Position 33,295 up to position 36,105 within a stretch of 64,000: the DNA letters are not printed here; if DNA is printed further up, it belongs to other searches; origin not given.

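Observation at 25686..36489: Eleven-gene co-directional array that embeds sulfate assimilation in an apparent sulfur-relay / Fe-S context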

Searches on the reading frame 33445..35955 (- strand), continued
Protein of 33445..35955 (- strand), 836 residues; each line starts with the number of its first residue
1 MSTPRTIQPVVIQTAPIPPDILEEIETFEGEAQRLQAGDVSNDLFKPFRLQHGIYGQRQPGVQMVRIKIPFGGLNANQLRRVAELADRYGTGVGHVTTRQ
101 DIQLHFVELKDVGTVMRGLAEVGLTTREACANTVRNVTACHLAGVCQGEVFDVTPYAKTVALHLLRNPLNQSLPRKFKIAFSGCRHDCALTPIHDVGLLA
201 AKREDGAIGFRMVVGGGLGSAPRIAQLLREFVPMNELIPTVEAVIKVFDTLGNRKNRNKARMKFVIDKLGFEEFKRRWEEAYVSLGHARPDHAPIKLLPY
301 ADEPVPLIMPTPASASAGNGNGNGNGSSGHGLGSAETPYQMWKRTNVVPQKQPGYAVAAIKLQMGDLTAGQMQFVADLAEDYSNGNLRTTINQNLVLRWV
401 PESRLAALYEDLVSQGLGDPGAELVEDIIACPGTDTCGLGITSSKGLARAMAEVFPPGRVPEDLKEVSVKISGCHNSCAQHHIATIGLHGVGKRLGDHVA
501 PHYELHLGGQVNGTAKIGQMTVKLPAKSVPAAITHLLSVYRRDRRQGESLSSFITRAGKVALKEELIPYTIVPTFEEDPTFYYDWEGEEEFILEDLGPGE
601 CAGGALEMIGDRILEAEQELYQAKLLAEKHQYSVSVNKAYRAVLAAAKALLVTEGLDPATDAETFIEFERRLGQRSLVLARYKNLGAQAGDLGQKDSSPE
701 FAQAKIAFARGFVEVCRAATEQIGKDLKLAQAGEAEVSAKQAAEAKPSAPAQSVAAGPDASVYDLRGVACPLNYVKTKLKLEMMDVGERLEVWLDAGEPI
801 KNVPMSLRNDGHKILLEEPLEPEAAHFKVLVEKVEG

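Call 54: search_solved_structures(query=P0263, show_alignments=2, max_evalue=1e-20)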
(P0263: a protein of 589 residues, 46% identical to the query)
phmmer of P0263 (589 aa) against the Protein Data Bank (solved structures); distinct sequences matched with E-value up to 1e-20: 10.
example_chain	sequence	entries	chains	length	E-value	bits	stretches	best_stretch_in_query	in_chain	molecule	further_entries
3b0h_A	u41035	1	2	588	4.7e-44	154.1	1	51-495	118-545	Nitrite reductase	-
1zj8_A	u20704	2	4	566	5e-42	147.4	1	64-540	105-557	Probable ferredoxin-dependent nitrite reductase NirA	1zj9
3vlx_A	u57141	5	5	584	3.6e-41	144.6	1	32-495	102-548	Nitrite reductase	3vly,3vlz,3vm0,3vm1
3b0l_A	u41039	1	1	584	1.3e-40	142.8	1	32-495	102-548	Nitrite reductase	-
3b0m_A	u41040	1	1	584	1.3e-40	142.8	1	32-495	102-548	Nitrite reductase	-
3b0j_A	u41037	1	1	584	1.3e-40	142.8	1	32-495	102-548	Nitrite reductase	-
3b0g_A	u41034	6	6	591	1.7e-40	142.3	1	32-495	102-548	Nitrite reductase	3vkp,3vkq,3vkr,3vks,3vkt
3b0n_A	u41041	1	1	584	1.8e-40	142.3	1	32-495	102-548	Nitrite reductase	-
2akj_A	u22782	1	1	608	9.8e-38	133.2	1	64-476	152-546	Ferredoxin--nitrite reductase, chloroplast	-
5h8v_A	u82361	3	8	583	4.3e-29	104.7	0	324-556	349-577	Sulfite reductase [ferredoxin], chloroplastic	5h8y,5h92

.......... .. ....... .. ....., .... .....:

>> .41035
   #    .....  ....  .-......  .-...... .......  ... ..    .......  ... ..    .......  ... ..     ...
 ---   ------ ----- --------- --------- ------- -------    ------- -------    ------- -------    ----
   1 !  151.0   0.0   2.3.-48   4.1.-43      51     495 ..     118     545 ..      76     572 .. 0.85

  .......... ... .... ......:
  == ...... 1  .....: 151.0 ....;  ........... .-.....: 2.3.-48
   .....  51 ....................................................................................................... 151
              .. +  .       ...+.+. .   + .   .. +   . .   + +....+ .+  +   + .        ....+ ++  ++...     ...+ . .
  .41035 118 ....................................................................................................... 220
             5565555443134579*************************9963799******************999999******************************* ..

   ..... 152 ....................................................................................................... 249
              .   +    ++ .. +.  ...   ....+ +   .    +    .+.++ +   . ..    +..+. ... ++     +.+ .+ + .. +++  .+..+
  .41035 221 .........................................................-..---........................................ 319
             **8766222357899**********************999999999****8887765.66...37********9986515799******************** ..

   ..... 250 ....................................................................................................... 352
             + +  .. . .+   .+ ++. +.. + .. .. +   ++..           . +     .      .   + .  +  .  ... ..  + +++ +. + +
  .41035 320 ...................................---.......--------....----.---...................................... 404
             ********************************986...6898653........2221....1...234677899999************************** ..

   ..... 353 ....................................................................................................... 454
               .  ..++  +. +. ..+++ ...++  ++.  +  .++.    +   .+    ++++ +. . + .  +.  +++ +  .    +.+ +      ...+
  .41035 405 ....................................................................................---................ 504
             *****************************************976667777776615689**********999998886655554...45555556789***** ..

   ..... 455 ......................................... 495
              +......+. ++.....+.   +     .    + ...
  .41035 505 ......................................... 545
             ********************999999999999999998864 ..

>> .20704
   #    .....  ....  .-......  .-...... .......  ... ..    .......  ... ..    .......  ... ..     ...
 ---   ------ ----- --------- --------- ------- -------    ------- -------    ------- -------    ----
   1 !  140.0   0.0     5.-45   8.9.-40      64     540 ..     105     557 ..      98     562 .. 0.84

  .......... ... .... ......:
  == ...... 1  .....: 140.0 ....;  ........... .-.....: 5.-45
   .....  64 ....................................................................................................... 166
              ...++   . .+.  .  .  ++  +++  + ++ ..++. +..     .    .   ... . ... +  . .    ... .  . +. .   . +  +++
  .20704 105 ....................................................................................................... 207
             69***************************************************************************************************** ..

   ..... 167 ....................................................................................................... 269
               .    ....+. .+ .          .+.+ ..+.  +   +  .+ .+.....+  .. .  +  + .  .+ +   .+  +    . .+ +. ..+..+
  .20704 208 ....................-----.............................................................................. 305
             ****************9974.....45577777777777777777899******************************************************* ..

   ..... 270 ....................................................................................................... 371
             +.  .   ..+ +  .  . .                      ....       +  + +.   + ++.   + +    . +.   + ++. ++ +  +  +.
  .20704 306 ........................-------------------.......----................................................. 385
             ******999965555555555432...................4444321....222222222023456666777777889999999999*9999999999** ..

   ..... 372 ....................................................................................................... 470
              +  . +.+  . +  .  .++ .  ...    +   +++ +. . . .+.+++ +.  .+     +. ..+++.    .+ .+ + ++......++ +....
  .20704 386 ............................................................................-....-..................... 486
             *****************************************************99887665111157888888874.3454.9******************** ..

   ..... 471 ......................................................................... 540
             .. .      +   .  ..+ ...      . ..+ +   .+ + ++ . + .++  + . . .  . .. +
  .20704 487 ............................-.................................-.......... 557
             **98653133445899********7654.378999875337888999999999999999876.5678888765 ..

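Call 63: find_encoding_contigs(protein=P0256, flank=9000, max_places=1)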
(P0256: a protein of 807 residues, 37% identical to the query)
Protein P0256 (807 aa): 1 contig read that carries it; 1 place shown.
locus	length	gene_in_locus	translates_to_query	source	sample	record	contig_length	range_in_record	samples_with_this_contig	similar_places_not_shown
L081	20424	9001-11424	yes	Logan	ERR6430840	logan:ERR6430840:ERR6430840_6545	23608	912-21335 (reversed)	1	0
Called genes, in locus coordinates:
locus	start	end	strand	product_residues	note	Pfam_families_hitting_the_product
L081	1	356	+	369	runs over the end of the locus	PF00155:Aminotran_1_2, PF00266:Aminotran_5 (weak)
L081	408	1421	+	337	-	PF18152:DAHP_snth_FXD, PF00793:DAHP_synth_1, PF03102:NeuB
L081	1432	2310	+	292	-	PF03446:NAD_binding_2 (weak), PF03807:F420_oxidored, PF07991:KARI_N, PF02153:PDH_N, PF20463:PDH_C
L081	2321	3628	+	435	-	PF00275:EPSP_synthase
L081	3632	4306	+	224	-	PF02224:Cytidylate_kin, PF13189:Cytidylate_kin2, PF13238:AAA_18 (weak), PF13207:AAA_17 (faint)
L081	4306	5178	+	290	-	PF02401:LYTB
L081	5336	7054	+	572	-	PF00575:S1, PF00575:S1 (weak), PF00575:S1, PF00575:S1, PF23459:S1_RRP5, PF00575:S1, PF23459:S1_RRP5 (weak), PF00575:S1, +5 more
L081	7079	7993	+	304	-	PF00574:CLP_protease (faint), PF25145:NfeD1b_N, PF01343:Peptidase_S49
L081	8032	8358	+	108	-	PF00216:Bac_DNA_binding, PF18291:HU-HIG (weak)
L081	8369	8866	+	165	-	PF11969:DcpS_C, PF01230:HIT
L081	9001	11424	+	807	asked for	PF03460:NIR_SIR_ferr, PF01077:NIR_SIR, PF03460:NIR_SIR_ferr, PF01077:NIR_SIR, PF01206:TusA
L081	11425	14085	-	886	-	PF00675:Peptidase_M16, PF05193:Peptidase_M16_C, PF00675:Peptidase_M16, PF05193:Peptidase_M16_C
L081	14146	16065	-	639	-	PF25225:DUF7843, PF13387:Lnb_N, PF25222:DUF7840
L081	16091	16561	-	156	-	PF11220:DUF3015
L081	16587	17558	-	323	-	PF01551:Peptidase_M23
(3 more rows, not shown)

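Call 64: find_encoding_contigs(protein=P0382, flank=9000, max_places=1)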
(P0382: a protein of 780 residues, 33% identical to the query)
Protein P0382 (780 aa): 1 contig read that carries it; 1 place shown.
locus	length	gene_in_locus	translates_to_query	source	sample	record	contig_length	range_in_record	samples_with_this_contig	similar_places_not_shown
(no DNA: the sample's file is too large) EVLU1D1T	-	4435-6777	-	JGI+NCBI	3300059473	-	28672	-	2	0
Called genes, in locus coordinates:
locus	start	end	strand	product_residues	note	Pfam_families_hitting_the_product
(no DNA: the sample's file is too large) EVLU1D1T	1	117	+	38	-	?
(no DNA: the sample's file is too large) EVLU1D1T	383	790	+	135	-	PF02082:Rrf2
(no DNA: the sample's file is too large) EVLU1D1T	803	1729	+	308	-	PF00291:PALP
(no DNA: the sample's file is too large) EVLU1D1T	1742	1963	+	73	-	PF02597:ThiS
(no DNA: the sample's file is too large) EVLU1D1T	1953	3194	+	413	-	PF01053:Cys_Met_Meta_PP, PF01041:DegT_DnrJ_EryC1, PF00155:Aminotran_1_2, PF00266:Aminotran_5 (weak)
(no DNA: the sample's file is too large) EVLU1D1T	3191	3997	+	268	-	PF00899:ThiF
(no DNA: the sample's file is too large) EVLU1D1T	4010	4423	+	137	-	PF01398:JAB (weak), PF14464:Prok-JAB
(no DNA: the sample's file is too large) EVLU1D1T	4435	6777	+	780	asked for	PF03460:NIR_SIR_ferr, PF01077:NIR_SIR, PF01206:TusA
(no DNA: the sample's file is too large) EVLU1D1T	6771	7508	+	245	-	PF01507:PAPS_reduct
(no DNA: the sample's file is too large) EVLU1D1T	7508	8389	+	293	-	PF01507:PAPS_reduct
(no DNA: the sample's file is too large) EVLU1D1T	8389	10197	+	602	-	PF00009:GTP_EFTU, PF01926:MMR_HSR1 (faint), PF22594:GTP-eEF1A_C, PF01583:APS_kinase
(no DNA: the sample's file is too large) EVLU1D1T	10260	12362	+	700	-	PF01751:Toprim, PF01131:Topoisom_bac, PF01396:Zn_ribbon_Top1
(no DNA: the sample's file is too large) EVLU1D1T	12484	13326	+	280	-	PF02569:Pantoate_ligase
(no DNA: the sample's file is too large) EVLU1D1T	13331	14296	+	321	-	PF01351:RNase_HII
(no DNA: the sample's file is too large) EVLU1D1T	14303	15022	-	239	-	PF02678:Pirin, PF17954:Pirin_C_2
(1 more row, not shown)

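Call 65: list_cluster_members(proteins=[P0253, P0252, P0251, P0255, P0257, P0262, P0263, P0265, P0268, P0254])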
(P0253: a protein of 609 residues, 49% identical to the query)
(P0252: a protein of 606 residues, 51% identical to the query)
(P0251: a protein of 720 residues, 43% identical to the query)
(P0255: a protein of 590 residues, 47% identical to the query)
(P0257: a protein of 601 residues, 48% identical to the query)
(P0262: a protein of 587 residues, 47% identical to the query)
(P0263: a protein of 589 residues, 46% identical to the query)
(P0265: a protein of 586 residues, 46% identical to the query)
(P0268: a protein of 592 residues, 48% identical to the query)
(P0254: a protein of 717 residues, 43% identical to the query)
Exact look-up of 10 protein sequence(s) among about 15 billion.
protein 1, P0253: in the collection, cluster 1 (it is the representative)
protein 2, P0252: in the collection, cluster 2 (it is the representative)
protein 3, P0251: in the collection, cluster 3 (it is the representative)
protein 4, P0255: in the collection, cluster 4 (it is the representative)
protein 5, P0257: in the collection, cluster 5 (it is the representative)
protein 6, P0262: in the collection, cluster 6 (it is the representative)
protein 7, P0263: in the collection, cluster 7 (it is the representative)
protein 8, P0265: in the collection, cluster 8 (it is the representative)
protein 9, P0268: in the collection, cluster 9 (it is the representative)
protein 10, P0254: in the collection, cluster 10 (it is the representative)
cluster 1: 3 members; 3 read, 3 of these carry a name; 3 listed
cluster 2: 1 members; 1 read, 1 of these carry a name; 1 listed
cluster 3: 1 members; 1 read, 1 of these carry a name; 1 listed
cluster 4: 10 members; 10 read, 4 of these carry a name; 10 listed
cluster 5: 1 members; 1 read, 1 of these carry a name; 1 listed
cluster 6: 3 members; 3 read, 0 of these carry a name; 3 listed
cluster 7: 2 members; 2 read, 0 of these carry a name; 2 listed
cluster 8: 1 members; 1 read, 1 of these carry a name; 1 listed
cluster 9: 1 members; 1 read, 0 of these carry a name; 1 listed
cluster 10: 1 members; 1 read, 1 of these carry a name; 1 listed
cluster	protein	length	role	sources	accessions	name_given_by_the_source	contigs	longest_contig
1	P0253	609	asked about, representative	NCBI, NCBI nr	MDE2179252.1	MAG: nitrite/sulfite reductase [candidate division NC10 bacterium] | nitrite/sulfite reductase [candidate division NC10 bacterium]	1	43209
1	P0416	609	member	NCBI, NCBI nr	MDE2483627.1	MAG: nitrite/sulfite reductase [candidate division NC10 bacterium] | nitrite/sulfite reductase [candidate division NC10 bacterium]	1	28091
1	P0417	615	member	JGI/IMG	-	sulfite reductase beta subunit-like hemoprotein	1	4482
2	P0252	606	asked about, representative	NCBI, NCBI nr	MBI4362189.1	MAG: nitrite/sulfite reductase [Euryarchaeota archaeon] | nitrite/sulfite reductase [Euryarchaeota archaeon]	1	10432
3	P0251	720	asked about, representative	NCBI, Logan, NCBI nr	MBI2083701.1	MAG: nitrite/sulfite reductase [Deltaproteobacteria bacterium] | nitrite/sulfite reductase [Deltaproteobacteria bacterium]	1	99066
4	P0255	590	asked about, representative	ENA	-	-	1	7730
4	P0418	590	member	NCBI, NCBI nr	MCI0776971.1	MAG: nitrite/sulfite reductase [Chloroflexi bacterium] | nitrite/sulfite reductase [Chloroflexota bacterium]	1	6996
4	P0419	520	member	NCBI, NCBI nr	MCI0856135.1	MAG: nitrite/sulfite reductase, partial [Chloroflexi bacterium] | nitrite/sulfite reductase [Chloroflexota bacterium]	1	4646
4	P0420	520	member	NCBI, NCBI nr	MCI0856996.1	MAG: nitrite/sulfite reductase, partial [Chloroflexi bacterium] | nitrite/sulfite reductase [Chloroflexota bacterium]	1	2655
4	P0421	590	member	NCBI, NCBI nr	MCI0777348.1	MAG: nitrite/sulfite reductase [Chloroflexi bacterium] | nitrite/sulfite reductase [Chloroflexota bacterium]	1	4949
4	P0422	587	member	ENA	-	-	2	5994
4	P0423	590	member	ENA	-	-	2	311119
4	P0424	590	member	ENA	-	-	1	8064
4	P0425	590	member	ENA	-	-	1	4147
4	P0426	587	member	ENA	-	-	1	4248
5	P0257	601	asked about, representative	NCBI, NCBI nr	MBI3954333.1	MAG: nitrite/sulfite reductase [Chloroflexi bacterium] | nitrite/sulfite reductase [Chloroflexota bacterium]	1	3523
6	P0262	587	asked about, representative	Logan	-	-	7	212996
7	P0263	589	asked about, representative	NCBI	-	-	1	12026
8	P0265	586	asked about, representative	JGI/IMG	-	sulfite reductase beta subunit-like hemoprotein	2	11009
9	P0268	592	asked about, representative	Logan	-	-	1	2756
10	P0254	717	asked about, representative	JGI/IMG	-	sulfite reductase (ferredoxin)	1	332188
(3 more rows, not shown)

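Call 97: find_encoding_contigs(protein=P0386, flank=9000, max_places=1)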
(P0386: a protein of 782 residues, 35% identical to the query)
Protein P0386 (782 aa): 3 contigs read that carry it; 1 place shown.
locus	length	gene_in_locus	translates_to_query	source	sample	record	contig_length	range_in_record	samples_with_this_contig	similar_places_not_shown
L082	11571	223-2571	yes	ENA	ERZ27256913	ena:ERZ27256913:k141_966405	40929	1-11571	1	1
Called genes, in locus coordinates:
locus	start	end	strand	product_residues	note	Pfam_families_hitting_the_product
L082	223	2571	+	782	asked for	PF03460:NIR_SIR_ferr, PF01077:NIR_SIR, PF03460:NIR_SIR_ferr, PF01206:TusA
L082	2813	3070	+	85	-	PF09834:DUF2061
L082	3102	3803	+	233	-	PF01507:PAPS_reduct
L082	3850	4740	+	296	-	PF01507:PAPS_reduct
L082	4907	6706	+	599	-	PF00009:GTP_EFTU, PF22594:GTP-eEF1A_C, PF01583:APS_kinase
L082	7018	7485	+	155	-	PF13241:NAD_binding_7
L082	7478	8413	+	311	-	PF05201:GlutR_N, PF01488:Shikimate_DH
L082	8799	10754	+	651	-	PF01379:Porphobil_deam, PF00590:TP_methylase, PF02602:HEM4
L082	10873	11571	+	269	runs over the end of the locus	PF00490:ALAD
